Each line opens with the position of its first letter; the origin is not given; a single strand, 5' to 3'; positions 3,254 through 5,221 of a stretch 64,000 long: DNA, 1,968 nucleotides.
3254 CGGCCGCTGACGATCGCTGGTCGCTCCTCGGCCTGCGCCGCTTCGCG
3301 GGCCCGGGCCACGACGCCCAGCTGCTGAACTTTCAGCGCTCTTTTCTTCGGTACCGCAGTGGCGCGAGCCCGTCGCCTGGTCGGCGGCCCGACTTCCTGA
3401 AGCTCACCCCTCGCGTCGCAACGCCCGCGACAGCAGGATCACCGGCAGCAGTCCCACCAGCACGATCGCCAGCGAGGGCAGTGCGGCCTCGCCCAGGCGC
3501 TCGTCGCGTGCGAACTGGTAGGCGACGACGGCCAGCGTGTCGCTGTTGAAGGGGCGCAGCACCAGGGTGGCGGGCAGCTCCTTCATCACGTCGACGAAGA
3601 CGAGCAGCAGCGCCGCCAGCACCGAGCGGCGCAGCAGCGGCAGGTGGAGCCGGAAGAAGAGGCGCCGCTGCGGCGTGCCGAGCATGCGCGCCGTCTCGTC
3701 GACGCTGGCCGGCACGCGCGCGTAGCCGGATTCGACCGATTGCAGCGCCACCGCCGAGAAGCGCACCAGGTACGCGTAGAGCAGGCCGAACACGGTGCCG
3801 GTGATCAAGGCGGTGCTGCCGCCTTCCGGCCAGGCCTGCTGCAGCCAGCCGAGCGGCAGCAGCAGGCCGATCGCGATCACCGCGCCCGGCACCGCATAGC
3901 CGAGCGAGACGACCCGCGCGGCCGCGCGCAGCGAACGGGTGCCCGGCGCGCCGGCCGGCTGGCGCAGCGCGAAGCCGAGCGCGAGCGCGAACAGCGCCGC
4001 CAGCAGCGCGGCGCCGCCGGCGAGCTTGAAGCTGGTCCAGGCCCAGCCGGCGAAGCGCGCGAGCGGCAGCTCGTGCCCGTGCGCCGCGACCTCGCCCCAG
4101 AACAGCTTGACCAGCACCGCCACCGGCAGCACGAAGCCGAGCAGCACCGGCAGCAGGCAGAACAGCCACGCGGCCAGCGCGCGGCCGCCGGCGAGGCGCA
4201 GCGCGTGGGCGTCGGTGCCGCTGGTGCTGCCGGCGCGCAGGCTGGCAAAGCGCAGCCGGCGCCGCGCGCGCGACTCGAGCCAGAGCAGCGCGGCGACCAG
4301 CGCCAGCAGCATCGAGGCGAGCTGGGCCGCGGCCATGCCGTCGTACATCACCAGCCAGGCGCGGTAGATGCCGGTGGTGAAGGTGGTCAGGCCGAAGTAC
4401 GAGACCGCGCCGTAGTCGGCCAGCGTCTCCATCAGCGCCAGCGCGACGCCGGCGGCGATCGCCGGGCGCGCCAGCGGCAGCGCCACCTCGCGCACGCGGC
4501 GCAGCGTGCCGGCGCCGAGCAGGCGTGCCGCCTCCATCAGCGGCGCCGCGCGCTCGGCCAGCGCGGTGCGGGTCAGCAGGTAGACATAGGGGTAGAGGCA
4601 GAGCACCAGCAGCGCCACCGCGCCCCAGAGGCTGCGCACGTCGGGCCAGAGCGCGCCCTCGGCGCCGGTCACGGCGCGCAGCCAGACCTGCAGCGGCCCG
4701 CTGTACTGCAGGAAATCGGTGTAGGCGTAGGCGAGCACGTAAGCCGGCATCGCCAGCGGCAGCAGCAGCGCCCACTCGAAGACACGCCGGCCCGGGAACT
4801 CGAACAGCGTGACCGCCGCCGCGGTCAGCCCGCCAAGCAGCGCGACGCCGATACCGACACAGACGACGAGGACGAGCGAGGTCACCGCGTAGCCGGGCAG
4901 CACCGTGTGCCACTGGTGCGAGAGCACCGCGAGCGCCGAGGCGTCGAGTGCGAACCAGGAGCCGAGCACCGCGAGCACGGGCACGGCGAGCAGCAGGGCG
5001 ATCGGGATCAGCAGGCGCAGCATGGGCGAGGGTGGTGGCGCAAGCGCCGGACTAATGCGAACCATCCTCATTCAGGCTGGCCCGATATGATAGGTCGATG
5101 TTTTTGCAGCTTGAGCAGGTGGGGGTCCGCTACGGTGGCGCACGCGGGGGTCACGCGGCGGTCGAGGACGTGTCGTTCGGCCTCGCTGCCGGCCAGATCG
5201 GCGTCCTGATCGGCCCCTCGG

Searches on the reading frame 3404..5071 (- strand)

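Call 118: search_protein_families(library=pfam, proteins=[window:3404-5071:-], max_evalue=0.00001)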
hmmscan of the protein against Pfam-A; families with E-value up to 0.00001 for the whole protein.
window:3404-5071:- (555 aa): 1 family
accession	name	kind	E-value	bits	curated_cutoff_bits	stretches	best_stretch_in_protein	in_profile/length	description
PF00528.27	BPD_transp_1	-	1.1e-22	81.1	26.4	2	78-262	2-173/184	Binding-protein-dependent transport system inner membrane component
